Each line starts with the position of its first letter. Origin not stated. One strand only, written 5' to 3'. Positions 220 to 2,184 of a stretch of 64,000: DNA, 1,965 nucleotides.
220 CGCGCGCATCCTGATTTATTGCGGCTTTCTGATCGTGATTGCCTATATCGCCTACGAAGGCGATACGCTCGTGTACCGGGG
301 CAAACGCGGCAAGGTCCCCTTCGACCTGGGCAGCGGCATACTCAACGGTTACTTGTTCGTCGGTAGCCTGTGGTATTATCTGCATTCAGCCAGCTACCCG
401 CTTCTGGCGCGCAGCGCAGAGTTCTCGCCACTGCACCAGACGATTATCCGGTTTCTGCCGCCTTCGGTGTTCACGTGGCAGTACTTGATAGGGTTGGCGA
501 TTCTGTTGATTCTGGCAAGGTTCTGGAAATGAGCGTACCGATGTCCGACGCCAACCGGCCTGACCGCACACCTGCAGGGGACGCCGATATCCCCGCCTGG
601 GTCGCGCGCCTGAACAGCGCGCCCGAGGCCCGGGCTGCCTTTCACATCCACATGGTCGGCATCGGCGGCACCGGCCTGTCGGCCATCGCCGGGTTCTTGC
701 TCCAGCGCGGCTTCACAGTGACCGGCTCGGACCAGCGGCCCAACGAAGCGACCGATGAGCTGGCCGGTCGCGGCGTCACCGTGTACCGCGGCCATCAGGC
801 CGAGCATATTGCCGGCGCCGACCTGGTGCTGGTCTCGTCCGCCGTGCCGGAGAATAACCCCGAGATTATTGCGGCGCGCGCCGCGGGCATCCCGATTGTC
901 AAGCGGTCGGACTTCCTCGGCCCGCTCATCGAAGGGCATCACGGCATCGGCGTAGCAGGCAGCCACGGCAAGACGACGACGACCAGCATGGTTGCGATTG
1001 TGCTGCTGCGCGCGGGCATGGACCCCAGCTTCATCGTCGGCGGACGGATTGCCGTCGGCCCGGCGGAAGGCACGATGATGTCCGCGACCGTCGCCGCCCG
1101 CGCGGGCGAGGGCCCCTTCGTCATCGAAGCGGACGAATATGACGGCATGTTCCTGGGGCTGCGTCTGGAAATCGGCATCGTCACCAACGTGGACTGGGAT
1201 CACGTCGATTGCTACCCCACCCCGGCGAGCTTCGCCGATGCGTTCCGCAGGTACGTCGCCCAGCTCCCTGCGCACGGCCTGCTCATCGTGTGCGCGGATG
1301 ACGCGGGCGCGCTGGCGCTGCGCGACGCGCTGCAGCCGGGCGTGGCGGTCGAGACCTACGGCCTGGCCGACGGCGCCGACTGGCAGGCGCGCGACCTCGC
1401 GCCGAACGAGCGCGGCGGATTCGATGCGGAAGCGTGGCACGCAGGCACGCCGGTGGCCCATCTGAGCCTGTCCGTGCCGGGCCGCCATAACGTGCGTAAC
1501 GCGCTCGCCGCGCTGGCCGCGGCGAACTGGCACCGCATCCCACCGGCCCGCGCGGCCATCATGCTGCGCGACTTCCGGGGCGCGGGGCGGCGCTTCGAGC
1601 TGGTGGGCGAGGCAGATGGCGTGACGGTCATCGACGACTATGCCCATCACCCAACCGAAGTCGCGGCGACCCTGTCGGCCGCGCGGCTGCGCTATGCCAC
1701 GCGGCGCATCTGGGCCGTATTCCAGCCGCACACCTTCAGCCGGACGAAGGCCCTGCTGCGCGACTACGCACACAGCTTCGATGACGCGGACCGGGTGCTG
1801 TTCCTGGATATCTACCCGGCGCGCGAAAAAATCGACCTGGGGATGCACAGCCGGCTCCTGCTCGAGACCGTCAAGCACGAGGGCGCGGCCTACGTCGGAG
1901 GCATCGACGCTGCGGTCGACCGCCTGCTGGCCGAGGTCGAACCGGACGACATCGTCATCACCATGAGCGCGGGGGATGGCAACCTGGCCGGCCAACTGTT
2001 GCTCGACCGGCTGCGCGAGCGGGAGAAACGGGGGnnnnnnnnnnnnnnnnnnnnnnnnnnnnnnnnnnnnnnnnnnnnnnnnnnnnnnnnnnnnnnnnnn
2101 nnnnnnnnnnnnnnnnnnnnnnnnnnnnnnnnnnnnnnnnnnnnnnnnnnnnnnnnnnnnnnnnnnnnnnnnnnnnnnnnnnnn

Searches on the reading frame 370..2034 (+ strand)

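Call 69: search_protein_families(library=pfam, proteins=[window:370-2034:+], max_evalue=0.0001)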
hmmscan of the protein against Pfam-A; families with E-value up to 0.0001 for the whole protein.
window:370-2034:+ (555 aa): 4 families
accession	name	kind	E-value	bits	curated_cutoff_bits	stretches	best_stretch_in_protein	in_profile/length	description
PF01225.30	Mur_ligase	-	1.2e-24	86.9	21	1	92-189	1-93/95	Mur ligase family, catalytic domain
PF08245.18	Mur_ligase_M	-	6.1e-24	85.5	24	1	195-385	1-200/200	Mur ligase middle domain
PF02875.26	Mur_ligase_C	-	3.7e-23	83.2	28.4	1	407-535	1-127/127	Mur ligase, glutamate ligase domain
PF21799.2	MurD-like_N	-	3.4e-10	40.5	27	1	93-177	3-87/88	Mur ligase MurD-like, N-terminal domain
